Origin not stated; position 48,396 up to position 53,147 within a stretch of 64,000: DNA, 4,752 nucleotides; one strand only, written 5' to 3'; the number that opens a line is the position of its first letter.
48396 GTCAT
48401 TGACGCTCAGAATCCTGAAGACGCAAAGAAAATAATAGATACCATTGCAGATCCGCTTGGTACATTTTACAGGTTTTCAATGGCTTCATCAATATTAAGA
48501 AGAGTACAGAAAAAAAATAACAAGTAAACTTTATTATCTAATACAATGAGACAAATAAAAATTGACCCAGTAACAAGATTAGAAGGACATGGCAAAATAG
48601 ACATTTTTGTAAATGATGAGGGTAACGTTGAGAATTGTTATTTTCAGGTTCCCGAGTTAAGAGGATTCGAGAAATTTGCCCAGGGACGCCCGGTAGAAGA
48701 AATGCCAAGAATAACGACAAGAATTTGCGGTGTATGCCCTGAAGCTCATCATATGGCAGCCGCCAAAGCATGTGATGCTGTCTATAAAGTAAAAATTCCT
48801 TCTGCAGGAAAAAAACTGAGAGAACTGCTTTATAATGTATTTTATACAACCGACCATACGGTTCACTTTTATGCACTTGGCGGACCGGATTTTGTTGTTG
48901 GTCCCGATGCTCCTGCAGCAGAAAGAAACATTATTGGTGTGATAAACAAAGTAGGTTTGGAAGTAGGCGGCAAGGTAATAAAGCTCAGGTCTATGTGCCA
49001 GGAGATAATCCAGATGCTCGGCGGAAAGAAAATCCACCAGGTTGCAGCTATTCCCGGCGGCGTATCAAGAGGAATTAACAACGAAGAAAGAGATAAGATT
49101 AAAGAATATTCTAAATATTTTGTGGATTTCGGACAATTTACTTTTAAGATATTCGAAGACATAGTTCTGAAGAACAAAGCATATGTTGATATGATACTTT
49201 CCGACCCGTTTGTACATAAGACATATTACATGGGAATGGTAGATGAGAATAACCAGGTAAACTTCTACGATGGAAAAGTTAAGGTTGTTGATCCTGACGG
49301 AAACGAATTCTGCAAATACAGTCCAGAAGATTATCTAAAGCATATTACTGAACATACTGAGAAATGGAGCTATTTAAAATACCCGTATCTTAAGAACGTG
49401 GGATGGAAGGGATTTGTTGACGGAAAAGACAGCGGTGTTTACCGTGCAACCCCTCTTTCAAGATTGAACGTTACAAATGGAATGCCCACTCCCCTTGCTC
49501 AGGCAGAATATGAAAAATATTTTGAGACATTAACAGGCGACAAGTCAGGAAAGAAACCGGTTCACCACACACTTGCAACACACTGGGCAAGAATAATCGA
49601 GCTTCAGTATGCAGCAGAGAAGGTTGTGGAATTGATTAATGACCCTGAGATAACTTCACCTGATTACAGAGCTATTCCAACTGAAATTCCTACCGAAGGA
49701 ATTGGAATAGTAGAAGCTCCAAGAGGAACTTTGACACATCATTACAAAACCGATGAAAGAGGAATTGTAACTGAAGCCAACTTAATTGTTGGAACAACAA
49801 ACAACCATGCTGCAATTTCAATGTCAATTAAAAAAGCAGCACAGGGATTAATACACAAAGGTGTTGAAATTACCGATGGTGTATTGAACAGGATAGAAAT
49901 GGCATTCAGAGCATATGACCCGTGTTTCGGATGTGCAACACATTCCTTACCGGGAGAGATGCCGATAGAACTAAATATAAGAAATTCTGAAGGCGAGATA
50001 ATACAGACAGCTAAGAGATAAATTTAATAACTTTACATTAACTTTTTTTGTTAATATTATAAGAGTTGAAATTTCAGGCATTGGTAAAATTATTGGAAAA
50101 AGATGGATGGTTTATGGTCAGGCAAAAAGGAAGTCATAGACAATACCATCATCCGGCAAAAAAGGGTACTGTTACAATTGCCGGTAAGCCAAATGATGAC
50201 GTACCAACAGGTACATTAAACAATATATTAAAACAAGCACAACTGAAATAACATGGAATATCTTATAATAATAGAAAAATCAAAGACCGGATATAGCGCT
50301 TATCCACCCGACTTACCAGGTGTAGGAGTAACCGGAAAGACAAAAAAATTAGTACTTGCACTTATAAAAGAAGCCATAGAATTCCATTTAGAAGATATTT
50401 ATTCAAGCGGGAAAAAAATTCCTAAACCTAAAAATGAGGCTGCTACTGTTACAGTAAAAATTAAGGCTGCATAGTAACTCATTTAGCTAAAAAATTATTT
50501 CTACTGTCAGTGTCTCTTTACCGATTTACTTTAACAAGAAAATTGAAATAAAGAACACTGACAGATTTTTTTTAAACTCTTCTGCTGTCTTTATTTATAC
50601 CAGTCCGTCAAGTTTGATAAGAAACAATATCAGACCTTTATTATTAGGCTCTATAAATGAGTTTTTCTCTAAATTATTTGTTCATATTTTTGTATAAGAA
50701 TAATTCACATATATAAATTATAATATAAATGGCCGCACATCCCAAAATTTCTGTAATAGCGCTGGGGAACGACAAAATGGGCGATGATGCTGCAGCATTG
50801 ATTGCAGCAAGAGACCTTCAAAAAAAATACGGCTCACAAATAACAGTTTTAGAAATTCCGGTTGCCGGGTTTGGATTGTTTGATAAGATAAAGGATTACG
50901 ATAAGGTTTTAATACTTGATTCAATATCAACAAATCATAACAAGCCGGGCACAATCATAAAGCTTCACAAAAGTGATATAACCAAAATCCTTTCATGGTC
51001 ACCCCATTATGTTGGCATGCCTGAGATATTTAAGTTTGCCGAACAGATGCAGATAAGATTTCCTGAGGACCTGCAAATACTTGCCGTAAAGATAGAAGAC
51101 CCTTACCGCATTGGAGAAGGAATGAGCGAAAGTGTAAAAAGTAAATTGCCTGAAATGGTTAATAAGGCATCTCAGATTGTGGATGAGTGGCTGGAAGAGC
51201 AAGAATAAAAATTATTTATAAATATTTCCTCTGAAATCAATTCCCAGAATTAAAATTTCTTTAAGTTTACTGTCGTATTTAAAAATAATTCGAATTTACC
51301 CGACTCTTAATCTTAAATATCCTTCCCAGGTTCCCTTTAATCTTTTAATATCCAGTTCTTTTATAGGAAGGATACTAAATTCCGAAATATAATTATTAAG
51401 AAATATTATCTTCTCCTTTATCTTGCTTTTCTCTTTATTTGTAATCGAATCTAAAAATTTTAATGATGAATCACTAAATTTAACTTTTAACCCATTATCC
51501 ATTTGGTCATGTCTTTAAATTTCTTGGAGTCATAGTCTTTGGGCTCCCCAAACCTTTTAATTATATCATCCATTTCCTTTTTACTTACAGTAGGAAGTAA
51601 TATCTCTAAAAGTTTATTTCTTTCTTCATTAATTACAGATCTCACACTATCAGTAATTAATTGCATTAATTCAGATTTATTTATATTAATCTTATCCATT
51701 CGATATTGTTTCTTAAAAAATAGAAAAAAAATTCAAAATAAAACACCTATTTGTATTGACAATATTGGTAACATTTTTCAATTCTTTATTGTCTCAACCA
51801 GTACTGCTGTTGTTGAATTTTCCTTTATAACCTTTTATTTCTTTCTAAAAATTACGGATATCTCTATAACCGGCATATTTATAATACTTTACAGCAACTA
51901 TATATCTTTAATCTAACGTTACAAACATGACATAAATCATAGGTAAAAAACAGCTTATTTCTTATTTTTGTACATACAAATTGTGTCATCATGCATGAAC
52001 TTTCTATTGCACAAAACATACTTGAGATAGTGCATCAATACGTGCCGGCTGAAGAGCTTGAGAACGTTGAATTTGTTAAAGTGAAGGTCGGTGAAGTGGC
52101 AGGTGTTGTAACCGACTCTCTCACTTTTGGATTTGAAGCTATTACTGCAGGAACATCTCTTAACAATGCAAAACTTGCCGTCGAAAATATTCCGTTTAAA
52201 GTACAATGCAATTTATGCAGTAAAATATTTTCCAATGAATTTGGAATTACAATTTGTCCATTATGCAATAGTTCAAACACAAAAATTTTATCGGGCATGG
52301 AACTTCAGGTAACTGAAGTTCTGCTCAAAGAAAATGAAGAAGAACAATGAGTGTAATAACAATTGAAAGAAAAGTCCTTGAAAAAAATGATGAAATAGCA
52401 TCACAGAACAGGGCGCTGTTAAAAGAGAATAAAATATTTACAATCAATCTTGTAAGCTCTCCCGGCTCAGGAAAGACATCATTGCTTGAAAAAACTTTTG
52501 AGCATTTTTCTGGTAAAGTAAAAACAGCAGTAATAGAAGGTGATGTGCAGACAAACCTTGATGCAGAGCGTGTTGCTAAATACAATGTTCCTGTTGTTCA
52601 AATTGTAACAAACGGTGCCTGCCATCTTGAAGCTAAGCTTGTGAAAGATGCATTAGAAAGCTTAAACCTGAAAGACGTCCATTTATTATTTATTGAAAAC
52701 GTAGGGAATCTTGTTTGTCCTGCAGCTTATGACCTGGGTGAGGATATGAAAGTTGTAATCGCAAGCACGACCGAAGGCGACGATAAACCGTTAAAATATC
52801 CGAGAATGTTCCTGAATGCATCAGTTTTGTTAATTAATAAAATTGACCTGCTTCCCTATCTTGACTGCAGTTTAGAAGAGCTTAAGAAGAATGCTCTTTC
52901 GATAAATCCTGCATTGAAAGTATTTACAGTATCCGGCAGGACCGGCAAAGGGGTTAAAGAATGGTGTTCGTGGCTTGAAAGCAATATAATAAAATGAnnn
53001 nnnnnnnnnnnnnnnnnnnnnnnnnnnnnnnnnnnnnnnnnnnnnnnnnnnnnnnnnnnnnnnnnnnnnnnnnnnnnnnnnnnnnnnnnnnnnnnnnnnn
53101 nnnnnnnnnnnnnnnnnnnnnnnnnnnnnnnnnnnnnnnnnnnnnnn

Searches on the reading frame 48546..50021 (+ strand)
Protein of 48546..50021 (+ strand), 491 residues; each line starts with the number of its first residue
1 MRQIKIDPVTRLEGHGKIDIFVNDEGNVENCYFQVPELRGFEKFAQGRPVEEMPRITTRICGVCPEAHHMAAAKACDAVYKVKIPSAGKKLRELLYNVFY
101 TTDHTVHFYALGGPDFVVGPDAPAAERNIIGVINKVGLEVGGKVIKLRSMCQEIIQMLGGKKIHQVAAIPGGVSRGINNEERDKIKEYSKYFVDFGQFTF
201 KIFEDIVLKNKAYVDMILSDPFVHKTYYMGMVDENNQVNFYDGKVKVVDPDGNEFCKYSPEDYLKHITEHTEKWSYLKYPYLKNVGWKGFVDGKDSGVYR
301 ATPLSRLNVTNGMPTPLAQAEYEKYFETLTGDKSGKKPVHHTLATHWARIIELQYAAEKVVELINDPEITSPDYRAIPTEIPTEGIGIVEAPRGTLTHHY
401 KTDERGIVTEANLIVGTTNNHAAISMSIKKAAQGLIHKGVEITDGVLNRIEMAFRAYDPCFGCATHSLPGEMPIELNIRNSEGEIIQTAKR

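Call 4: search_protein_families(library=pfam, proteins=[window:48546-50021:+])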
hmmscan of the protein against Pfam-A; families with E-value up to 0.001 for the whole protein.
window:48546-50021:+ (491 aa): 1 family
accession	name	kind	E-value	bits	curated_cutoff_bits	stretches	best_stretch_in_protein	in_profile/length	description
PF00374.24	NiFeSe_Hases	-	6.3e-38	131.4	25.8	2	39-117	1-79/508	Nickel-dependent hydrogenase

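Call 11: search_solved_structures(query=window:48546-50021:+, max_evalue=0.00001)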
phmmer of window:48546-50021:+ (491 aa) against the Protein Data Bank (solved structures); distinct sequences matched with E-value up to 0.00001: 68 (the best 60 are shown).
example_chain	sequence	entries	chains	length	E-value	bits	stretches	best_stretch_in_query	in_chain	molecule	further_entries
7t2r_D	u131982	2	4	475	2e-117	396.1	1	3-489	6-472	NiFe hydrogenase large subunit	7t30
5odc_F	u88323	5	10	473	1.2e-114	386.9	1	3-471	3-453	Methyl-viologen reducing hydrogenase subunit A | Methyl-viologen reducing hydrogenase, subunit A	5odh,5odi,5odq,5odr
9sw2_F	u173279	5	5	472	1.3e-109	370.3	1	3-487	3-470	F420-non-reducing hydrogenase subunit A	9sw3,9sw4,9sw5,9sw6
9sfi_g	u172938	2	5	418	3.9e-105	355.5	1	2-433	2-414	Coenzyme F420-reducing hydrogenase, alpha subunit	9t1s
5xf9_D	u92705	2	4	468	1.5e-89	304.1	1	2-466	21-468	NAD-reducing hydrogenase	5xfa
5jsu_B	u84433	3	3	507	1.3e-42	149.4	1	4-471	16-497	Periplasmic [NiFeSe] hydrogenase, large subunit, selenocysteine-containing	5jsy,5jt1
5jsh_B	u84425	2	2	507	4.1e-41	144.4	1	4-471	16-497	Periplasmic [NiFeSe] hydrogenase, large subunit, selenocysteine-containing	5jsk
6rtp_B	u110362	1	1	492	3.8e-40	141.2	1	4-466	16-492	Periplasmic [NiFeSe] hydrogenase, large subunit, selenocysteine-containing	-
3ze6_B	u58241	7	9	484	5.2e-40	140.7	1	4-466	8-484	PERIPLASMIC [NIFESE] HYDROGENASE, LARGE SUBUNIT, SELENOCYS SELENOCYSTEINE-CONTAINING | PERIPLASMIC [NIFESE] HYDROGENASE, LARGE SUBUNIT, SELENOCYSTEINE-CONTAININ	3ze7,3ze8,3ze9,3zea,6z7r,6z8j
2wpn_B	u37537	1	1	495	5.5e-40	140.7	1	4-466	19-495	PERIPLASMIC [NIFESE] HYDROGENASE, LARGE SUBUNIT, SELENOCYSTEINE-CONTAINING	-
6z8m_B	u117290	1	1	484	3.5e-39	138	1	4-466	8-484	Periplasmic [NiFeSe] hydrogenase, large subunit, selenocysteine-containing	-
6z8o_B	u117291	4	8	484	3.5e-39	138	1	4-466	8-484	Periplasmic [NiFeSe] hydrogenase, large subunit, selenocysteine-containing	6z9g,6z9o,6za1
6ruc_B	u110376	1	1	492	3.6e-39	138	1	4-466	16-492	Periplasmic [NiFeSe] hydrogenase, large subunit, selenocysteine-containing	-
6ru9_B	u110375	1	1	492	3.6e-39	138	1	4-466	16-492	Periplasmic [NiFeSe] hydrogenase, large subunit, selenocysteine-containing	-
4kl8_L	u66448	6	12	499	8.2e-37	130.2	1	3-466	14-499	Nickel-dependent hydrogenase large subunit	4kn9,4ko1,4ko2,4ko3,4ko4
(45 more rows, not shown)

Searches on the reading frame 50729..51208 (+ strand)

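Call 7: search_protein_families(library=pfam, proteins=[window:50729-51208:+], max_evalue=0.001)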
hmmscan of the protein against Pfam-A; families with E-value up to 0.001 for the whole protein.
window:50729-51208:+ (159 aa): 1 family
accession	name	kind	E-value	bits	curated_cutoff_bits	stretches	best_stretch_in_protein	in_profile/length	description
PF01750.23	HycI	-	4.9e-13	49.5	23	1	29-148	6-128/130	Hydrogenase maturation protease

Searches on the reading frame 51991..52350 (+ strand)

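Call 72: search_protein_families(library=pfam, proteins=[window:51991-52350:+], max_evalue=0.00001)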
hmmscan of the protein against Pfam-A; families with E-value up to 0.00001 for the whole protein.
window:51991-52350:+ (119 aa): 1 family
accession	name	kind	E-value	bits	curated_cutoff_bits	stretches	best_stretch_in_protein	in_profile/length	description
PF01155.25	HypA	-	6e-30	104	28.9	1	1-110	1-110/112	Hydrogenase/urease nickel incorporation, metallochaperone, hypA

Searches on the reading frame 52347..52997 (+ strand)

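Call 72: search_protein_families(library=pfam, proteins=[window:52347-52997:+], max_evalue=0.00001)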
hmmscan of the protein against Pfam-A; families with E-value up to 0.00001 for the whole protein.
window:52347-52997:+ (216 aa): 1 family
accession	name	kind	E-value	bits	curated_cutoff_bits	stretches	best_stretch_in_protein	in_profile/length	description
PF02492.25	cobW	-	1e-21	77.8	20.7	1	33-193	3-179/180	CobW/HypB/UreG, nucleotide-binding domain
